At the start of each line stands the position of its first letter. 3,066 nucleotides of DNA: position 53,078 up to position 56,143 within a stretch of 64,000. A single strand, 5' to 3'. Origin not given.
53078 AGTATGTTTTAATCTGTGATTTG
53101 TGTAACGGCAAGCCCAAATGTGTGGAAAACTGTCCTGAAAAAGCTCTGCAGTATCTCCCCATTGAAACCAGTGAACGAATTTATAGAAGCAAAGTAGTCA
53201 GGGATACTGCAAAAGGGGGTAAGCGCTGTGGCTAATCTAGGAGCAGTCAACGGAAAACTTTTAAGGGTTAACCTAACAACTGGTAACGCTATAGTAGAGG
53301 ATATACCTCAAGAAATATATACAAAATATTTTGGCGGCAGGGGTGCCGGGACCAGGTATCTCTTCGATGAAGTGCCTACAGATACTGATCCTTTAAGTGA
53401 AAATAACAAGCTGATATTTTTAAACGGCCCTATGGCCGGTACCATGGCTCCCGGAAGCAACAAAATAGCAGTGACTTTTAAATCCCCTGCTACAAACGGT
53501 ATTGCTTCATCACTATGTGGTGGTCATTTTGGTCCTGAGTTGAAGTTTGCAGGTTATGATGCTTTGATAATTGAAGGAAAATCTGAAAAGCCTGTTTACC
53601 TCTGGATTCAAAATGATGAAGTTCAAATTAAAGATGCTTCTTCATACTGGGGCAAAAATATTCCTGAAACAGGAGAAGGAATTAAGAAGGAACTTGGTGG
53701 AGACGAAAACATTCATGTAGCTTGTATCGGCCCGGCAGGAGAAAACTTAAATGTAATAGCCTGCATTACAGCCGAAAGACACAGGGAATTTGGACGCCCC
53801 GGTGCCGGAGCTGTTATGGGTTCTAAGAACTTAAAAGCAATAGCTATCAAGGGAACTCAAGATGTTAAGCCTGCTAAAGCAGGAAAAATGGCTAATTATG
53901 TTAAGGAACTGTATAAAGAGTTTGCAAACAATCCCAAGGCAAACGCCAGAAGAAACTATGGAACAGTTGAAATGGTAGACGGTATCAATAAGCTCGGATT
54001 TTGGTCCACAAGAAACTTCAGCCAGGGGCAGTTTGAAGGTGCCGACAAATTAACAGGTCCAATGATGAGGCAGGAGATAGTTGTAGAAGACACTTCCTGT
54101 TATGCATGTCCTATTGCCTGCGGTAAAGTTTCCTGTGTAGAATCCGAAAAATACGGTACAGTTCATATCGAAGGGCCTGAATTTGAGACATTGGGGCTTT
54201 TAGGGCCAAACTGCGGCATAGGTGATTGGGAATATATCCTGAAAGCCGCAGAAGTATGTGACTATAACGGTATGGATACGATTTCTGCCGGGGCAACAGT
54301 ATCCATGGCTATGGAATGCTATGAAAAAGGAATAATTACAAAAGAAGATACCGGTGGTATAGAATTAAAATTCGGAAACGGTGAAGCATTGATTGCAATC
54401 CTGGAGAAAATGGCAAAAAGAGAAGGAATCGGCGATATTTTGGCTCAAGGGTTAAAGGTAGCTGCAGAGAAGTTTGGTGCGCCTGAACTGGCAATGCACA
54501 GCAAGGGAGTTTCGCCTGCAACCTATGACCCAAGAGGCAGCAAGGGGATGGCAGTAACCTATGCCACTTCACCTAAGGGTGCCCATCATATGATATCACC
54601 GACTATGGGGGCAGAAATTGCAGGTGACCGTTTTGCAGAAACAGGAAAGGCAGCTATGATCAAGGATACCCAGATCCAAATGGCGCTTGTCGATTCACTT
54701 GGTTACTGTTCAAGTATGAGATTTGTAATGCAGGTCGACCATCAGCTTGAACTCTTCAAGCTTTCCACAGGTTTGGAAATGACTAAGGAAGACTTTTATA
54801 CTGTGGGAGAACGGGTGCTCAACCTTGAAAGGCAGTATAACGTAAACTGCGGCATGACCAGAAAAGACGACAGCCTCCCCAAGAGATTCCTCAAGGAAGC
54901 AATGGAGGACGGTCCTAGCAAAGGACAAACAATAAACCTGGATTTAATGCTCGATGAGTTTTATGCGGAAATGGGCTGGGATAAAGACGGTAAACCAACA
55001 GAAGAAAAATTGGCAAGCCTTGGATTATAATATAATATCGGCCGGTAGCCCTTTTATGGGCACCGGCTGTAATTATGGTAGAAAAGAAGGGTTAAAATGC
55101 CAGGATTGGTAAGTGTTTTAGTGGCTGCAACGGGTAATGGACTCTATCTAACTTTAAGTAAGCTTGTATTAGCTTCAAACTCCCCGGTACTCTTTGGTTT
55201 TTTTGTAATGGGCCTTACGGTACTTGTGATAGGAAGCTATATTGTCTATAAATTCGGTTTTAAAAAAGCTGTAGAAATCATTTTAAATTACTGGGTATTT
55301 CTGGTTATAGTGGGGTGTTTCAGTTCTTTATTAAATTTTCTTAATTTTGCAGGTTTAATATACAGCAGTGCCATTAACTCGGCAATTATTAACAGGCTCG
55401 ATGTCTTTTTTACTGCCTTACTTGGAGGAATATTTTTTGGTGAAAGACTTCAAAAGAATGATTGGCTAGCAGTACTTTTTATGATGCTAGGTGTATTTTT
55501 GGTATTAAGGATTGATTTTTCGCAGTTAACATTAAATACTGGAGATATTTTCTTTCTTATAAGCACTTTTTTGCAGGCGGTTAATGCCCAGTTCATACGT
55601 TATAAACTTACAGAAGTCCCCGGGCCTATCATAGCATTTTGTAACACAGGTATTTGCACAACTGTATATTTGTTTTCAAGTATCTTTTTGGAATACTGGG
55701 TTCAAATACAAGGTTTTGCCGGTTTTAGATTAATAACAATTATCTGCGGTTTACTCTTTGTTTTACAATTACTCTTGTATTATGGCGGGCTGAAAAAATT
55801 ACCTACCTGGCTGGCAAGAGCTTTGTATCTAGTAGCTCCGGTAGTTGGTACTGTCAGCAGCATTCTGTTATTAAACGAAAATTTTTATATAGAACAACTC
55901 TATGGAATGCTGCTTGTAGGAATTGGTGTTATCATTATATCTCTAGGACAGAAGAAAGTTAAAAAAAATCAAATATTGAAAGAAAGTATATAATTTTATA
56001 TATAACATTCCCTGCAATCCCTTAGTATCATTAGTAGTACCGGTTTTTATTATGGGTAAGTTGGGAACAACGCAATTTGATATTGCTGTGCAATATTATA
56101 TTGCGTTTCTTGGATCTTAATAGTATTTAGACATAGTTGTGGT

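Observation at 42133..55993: Candidate undescribed sulfoquinovose / SQ-glycerol catabolic operon: sulfo-EMP-like logic built from non-canonical parts and ending in a tungsten AOR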

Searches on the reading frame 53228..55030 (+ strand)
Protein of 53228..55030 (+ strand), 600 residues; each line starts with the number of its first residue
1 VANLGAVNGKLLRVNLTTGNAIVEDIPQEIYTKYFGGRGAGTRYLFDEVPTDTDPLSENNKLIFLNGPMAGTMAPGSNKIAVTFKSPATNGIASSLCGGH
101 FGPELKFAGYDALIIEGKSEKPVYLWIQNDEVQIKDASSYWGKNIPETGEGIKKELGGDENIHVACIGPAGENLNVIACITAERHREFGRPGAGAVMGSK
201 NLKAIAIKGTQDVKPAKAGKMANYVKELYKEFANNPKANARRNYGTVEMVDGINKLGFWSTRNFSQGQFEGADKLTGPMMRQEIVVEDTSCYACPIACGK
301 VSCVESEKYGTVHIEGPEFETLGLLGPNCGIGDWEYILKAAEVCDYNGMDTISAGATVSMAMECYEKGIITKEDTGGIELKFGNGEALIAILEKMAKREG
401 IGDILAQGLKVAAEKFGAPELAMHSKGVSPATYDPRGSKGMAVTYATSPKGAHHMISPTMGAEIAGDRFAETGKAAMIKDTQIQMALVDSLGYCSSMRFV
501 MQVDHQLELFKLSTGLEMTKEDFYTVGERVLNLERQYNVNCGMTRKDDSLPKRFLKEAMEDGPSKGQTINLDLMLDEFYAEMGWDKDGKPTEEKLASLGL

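Call 4: search_protein_families(library=pfam, proteins=[window:53228-55030:+])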
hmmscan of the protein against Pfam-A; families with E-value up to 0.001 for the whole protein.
window:53228-55030:+ (600 aa): 2 families
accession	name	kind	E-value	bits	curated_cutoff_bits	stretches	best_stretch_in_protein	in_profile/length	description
PF01314.23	AFOR_C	-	3.5e-138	461.4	27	1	224-600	2-385/385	Aldehyde ferredoxin oxidoreductase, domains 2 & 3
PF02730.20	AFOR_N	-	7.5e-80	267.8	29.8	1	9-210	1-199/199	Aldehyde ferredoxin oxidoreductase, N-terminal domain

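Call 5: search_protein_families(library=ncbifam, proteins=[window:53228-55030:+], max_evalue=0.01)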
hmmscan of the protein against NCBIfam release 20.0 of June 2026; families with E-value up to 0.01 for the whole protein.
window:53228-55030:+ (600 aa): 2 families
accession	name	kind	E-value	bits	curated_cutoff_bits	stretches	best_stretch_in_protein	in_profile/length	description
NF007354.0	PRK09849.1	equivalog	2.8e-74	251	868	2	5-230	6-228/703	aldehyde ferredoxin oxidoreductase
NF040818.1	GAPOR_Arch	equivalog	1.5e-11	43.4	1300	1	46-135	36-126/654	glyceraldehyde-3-phosphate:ferredoxin oxidoreductase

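Call 45: search_solved_structures(query=window:53228-55030:+, max_evalue=1e-10, show_alignments=1)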
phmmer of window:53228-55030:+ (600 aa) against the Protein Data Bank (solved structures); distinct sequences matched with E-value up to 1e-10: 9.
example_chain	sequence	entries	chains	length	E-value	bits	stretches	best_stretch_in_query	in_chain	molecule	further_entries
1aor_A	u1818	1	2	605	4.8e-146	490.6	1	9-600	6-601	ALDEHYDE FERREDOXIN OXIDOREDUCTASE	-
9mqx_D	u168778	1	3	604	5.3e-143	480.6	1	8-600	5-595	Aldehyde:ferredoxin oxidoreductase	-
8c0z_A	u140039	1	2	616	1.3e-125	423.1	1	8-600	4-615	Aldehyde:ferredoxin oxidoreductase,tungsten-containing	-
9g7j_A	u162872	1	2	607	7.4e-123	414.1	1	7-600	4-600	Aldehyde ferredoxin oxidoreductase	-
9q1t_A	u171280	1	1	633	8.1e-100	338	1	1-600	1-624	Tungsten-dependent aldehyde oxidoreductase WOR83 from Haloferax volcanii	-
1b25_A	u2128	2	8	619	5.1e-99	335.3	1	9-599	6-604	PROTEIN (FORMALDEHYDE FERREDOXIN OXIDOREDUCTASE) | FORMALDEHYDE FERREDOXIN OXIDOREDUCTASE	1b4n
6x6u_A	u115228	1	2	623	6.5e-70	239.2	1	6-600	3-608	Formaldehyde:ferredoxin oxidoreductase wor5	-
6x1o_A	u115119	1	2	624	6.5e-70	239.2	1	6-600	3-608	Formaldehyde:ferredoxin oxidoreductase wor5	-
4z3w_A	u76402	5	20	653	7e-68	232.5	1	7-417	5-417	Benzoyl-CoA reductase, putative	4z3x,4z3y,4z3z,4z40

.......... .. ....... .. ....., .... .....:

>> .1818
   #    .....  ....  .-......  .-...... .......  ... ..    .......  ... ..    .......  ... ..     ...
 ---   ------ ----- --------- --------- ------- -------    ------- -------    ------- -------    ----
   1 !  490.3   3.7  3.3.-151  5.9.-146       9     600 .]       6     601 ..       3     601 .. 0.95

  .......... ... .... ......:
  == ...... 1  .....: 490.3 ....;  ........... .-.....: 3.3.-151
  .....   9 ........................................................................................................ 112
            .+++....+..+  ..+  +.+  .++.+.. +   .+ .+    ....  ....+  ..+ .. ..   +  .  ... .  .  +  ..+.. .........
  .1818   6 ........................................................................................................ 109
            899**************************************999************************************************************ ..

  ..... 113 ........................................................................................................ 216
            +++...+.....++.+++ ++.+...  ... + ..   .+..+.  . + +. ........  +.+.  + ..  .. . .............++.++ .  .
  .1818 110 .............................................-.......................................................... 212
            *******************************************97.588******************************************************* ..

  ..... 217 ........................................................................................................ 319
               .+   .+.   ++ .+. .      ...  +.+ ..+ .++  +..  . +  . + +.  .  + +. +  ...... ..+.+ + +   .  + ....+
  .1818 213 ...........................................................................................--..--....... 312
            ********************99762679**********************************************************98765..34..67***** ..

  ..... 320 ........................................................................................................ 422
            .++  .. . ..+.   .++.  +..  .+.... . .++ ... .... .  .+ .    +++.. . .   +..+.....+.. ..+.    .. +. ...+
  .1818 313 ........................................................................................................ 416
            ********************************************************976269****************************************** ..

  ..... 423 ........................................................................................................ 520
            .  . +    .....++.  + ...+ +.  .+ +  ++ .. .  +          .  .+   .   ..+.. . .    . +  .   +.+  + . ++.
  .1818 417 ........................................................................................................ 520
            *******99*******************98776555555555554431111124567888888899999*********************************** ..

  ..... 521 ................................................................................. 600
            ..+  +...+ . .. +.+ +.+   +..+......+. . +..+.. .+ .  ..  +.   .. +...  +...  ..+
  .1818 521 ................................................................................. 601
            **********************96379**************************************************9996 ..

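Call 46: find_homologous_proteins(query=window:53228-55030:+)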
Query window:53228-55030:+ (600 aa): 7998 proteins with E <= 0.001 among 8000 candidates; the best 120 are listed.
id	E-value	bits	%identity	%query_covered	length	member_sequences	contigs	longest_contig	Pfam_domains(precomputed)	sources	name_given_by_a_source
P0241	0.0e+0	1375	100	100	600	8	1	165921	PF02730.21,PF01314.24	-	-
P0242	0.0e+0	1044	74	100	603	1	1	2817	PF02730.21,PF01314.24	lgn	-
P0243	0.0e+0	1026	72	100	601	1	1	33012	PF02730.21,PF01314.24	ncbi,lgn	ncbi:MAG: aldehyde ferredoxin oxidoreductase family protein [Dehalobacterium sp.]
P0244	9.8e-283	957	68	100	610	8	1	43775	PF02730.21,PF01314.24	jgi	jgi:aldehyde:ferredoxin oxidoreductase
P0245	6.7e-279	944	66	100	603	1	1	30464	PF02730.21,PF01314.24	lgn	-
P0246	5.2e-277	938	67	100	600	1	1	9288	PF02730.21,PF01314.24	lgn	-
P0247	6.2e-277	938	67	100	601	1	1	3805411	PF02730.21,PF01314.24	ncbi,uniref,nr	ncbi:aldehyde ferredoxin oxidoreductase family protein [Thermanaerosceptrum fracticalcis]|uniref:ald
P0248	1.0e-276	937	67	100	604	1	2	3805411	PF02730.21,PF01314.24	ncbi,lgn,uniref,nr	ncbi:aldehyde ferredoxin oxidoreductase [Thermanaerosceptrum fracticalcis]|uniref:Aldehyde ferredoxi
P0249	2.2e-276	936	67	100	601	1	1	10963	PF02730.21,PF01314.24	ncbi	ncbi:MAG: aldehyde ferredoxin oxidoreductase family protein [Bacillota bacterium]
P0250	3.6e-276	935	67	100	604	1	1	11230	PF02730.21,PF01314.24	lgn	-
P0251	1.9e-267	906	64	100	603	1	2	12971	PF02730.21,PF01314.24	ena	-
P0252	2.3e-267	906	66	98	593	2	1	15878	PF02730.21,PF01314.24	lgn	-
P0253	3.2e-265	899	64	100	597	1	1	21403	PF02730.21,PF01314.24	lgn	-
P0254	1.8e-263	893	65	99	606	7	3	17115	PF02730.21,PF01314.24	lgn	-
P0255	6.1e-259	878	64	99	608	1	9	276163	PF02730.21,PF01314.24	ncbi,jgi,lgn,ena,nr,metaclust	ncbi:MAG: hypothetical protein APF76_09590 [Desulfitibacter sp. BRH_c19]|nr:MAG: hypothetical protei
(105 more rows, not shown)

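Call 47: find_encoding_contigs(protein=P0243, flank=10000, max_places=1)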
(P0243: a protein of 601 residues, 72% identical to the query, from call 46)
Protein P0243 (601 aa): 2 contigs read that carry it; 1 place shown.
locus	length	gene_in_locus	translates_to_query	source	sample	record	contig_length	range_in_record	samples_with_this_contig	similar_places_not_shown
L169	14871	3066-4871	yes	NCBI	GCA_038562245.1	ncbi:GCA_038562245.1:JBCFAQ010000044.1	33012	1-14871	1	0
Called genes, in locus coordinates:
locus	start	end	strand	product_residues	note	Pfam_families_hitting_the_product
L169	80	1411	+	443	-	PF02952:Fucose_iso_C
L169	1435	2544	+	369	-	PF00557:Peptidase_M24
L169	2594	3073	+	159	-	PF13247:Fer4_11, PF13237:Fer4_10 (weak), PF14697:Fer4_21 (weak), PF12838:Fer4_7, PF13187:Fer4_9, PF00037:Fer4, PF12837:Fer4_6 (weak), PF14697:Fer4_21 (weak), +4 more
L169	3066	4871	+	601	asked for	PF02730:AFOR_N, PF01314:AFOR_C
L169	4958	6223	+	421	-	PF09861:Lar_N, PF21113:LarA_C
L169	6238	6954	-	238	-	PF00392:GntR, PF07729:FCD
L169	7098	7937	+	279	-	PF01116:F_bP_aldolase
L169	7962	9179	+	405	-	PF00365:PFK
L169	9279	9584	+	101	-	-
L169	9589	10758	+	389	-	PF04295:GD_AH_second, PF20629:GD_AH_C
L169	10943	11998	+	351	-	PF01208:URO-D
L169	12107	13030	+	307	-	PF00892:EamA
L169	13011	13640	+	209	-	PF00657:Lipase_GDSL, PF13472:Lipase_GDSL_2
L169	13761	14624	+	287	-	PF02311:AraC_binding, PF07883:Cupin_2 (weak), PF00165:HTH_AraC, PF12833:HTH_18, PF00165:HTH_AraC (weak)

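Call 48: find_encoding_contigs(protein=P0247, flank=10000, max_places=1)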
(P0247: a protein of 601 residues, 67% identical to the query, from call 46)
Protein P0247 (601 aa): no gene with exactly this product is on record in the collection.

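Call 49: find_encoding_contigs(protein=P0248, flank=10000, max_places=1)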
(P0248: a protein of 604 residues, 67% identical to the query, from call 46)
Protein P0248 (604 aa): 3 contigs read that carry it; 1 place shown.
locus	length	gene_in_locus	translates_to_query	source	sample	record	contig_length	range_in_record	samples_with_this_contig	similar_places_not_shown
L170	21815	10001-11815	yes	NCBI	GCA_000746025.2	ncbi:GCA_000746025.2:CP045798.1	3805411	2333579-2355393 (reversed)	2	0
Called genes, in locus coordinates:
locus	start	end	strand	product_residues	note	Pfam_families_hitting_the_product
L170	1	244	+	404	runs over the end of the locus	PF00365:PFK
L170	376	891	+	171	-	-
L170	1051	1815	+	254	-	PF00392:GntR, PF07702:UTRA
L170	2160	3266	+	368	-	PF00005:ABC_tran, PF13304:AAA_21 (faint), PF17912:OB_MalK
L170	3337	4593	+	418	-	PF01547:SBP_bac_1, PF13416:SBP_bac_8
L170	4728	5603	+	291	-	PF00528:BPD_transp_1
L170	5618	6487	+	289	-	PF00528:BPD_transp_1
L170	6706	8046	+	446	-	PF02952:Fucose_iso_C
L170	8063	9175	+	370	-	PF00557:Peptidase_M24 (weak)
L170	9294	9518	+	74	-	PF14451:Ub-Mut7C (weak), PF02597:ThiS (weak)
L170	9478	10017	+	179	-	PF13484:Fer4_16 (faint), PF14697:Fer4_21 (faint), PF12797:Fer4_2 (faint), PF13237:Fer4_10 (weak), PF13247:Fer4_11, PF12838:Fer4_7, PF13187:Fer4_9, PF00037:Fer4 (weak), +3 more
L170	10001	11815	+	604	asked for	PF02730:AFOR_N, PF01314:AFOR_C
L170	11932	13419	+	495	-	PF00370:FGGY_N, PF02782:FGGY_C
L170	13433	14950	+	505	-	PF01266:DAO, PF01494:FAD_binding_3 (faint), PF04324:Fer2_BFD (faint)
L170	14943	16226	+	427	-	PF00070:Pyr_redox (faint), PF00890:FAD_binding_2, PF01266:DAO (faint), PF03486:HI0933_like (weak), PF07992:Pyr_redox_2 (weak), PF12831:FAD_oxidored (weak)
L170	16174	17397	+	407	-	PF13183:Fer4_8, PF02754:CCG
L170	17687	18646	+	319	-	PF00676:E1_dh, PF13292:DXP_synthase_N (weak), PF02775:TPP_enzyme_C (weak)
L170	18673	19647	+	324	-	PF02779:Transket_pyr, PF02780:Transketolase_C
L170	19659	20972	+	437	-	PF00364:Biotin_lipoyl, PF25917:BSH_RND (weak), PF25997:BSH_YhbJ (weak), PF02817:E3_binding, PF00198:2-oxoacid_dh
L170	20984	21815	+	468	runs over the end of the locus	PF01134:GIDA, PF01262:AlaDh_PNT_C (faint), PF01266:DAO (faint), PF07992:Pyr_redox_2, PF12831:FAD_oxidored (weak), PF13738:Pyr_redox_3, PF00070:Pyr_redox, PF02852:Pyr_redox_dim, +2 more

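Call 50: search_protein_families(library=ncbifam, proteins=[L169:9279-9584:+, L169:9589-10758:+, L169:4958-6223:+, L169:10943-11998:+, L169:80-1411:+], max_evalue=0.00001)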
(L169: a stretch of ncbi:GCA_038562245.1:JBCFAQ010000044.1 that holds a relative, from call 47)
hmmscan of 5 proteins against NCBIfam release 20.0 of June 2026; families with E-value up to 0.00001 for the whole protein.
L169:9279-9584:+ (101 aa): 1 family
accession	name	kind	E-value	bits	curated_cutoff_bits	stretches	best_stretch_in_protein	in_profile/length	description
TIGR03248.1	galactar-dH20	equivalog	4.6e-07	28.7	730.85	1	11-87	8-78/507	galactarate dehydratase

L169:9589-10758:+ (389 aa): 1 family
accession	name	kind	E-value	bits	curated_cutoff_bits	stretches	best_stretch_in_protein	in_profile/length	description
TIGR03248.1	galactar-dH20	equivalog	4e-44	150.9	730.85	1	4-371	107-489/507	galactarate dehydratase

L169:4958-6223:+ (421 aa): 6 families
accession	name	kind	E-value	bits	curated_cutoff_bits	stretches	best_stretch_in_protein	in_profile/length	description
NF052595.1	NPN_LarAH5_MAR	equivalog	1.1e-157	525.2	462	1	4-418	1-414/415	nickel-dependent malate racemase, LarAH5 family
NF052593.1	NPN_racem_MAR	equivalog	7.3e-132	439.9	500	1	4-418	1-414/415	nickel-dependent malate racemase, LarAH6 family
NF033504.2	Ni_dep_LarA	equivalog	4.1e-100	335.4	460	1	4-418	2-421/422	nickel-dependent lactate racemase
NF052525.1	NPN_LarAH10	equivalog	8.5e-94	314.6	540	1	4-418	3-426/426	NPN-dependent 2-hydroxyacid racemase, LarAH10 family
NF052592.1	LarAH_14_15_16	equivalog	4.4e-11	41.8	740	1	30-201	36-212/520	NPN-dependent hydroxyacid isomerase, LarAH14/15/16 family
NF052594.1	NPN_18_hexonate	equivalog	4.9e-08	32.1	500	1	55-345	18-326/411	nickel-dependent putative hexonate epimerase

L169:10943-11998:+ (351 aa): 4 families
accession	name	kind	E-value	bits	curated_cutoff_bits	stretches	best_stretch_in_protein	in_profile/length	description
NF004889.0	PRK06252.1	subfamily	8e-21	74.4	244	1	172-345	174-332/340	methylcobalamin:coenzyme M methyltransferase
TIGR01463.1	mtaA_cmuA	subfamily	1e-16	61.2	235.4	1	206-345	204-334/340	MtaA/CmuA family methyltransferase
NF040654.1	MtaA_Meth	equivalog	8.5e-16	57.8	400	1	196-343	193-329/337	methylcobamide:CoM methyltransferase MtaA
NF041608.1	methylcob_mtaseMtbA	equivalog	2.6e-09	36.6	600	1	100-343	103-331/339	methylcobamide:CoM methyltransferase MtbA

L169:80-1411:+ (443 aa): 1 family
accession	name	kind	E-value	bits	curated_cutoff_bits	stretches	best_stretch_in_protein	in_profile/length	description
NF048012.1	SlpQosIsomSftI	equivalog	1.6e-90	304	700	1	6-439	3-439/443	sulfoquinovose isomerase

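Call 91: search_protein_families(library=ncbifam, proteins=[L170:6706-8046:+], max_evalue=0.00001)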
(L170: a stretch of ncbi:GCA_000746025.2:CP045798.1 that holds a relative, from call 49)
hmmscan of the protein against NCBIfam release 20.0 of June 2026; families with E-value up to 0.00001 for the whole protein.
L170:6706-8046:+ (446 aa): 1 family
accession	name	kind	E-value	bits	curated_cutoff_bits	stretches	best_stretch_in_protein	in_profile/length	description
NF048012.1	SlpQosIsomSftI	equivalog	4.7e-148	493.6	700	1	5-444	3-441/443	sulfoquinovose isomerase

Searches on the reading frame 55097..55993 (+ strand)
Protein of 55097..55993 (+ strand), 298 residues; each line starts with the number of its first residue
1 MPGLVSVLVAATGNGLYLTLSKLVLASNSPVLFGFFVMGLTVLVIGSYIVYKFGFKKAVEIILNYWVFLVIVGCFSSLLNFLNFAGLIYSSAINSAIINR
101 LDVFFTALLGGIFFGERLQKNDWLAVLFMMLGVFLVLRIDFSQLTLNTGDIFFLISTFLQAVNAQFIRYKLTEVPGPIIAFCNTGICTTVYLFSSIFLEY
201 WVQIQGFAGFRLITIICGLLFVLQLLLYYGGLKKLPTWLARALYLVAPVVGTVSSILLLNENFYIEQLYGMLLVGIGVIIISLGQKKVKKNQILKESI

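Call 4: search_protein_families(library=pfam, proteins=[window:55097-55993:+])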
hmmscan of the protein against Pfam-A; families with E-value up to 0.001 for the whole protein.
window:55097-55993:+ (298 aa): 2 families
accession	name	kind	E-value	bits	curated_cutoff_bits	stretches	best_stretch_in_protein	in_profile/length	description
PF00892.27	EamA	-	1.1e-23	84.5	28.2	2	2-137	2-134/135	EamA-like transporter family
PF04142.21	Nuc_sug_transp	-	2e-05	24.3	27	0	77-136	94-153/315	Nucleotide-sugar transporter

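Call 5: search_protein_families(library=ncbifam, proteins=[window:55097-55993:+], max_evalue=0.01)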
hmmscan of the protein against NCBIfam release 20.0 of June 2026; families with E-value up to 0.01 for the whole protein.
window:55097-55993:+ (298 aa): 2 families
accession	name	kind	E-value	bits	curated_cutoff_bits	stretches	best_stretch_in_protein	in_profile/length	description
TIGR00950.1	2A78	equivalog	1.2e-05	24.9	230.2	1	3-133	129-263/264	carboxylate/amino acid/amine transporter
NF008523.0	PRK11453.1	equivalog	2.6e-05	24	472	1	5-291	8-295/299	O-acetylserine/cysteine exporter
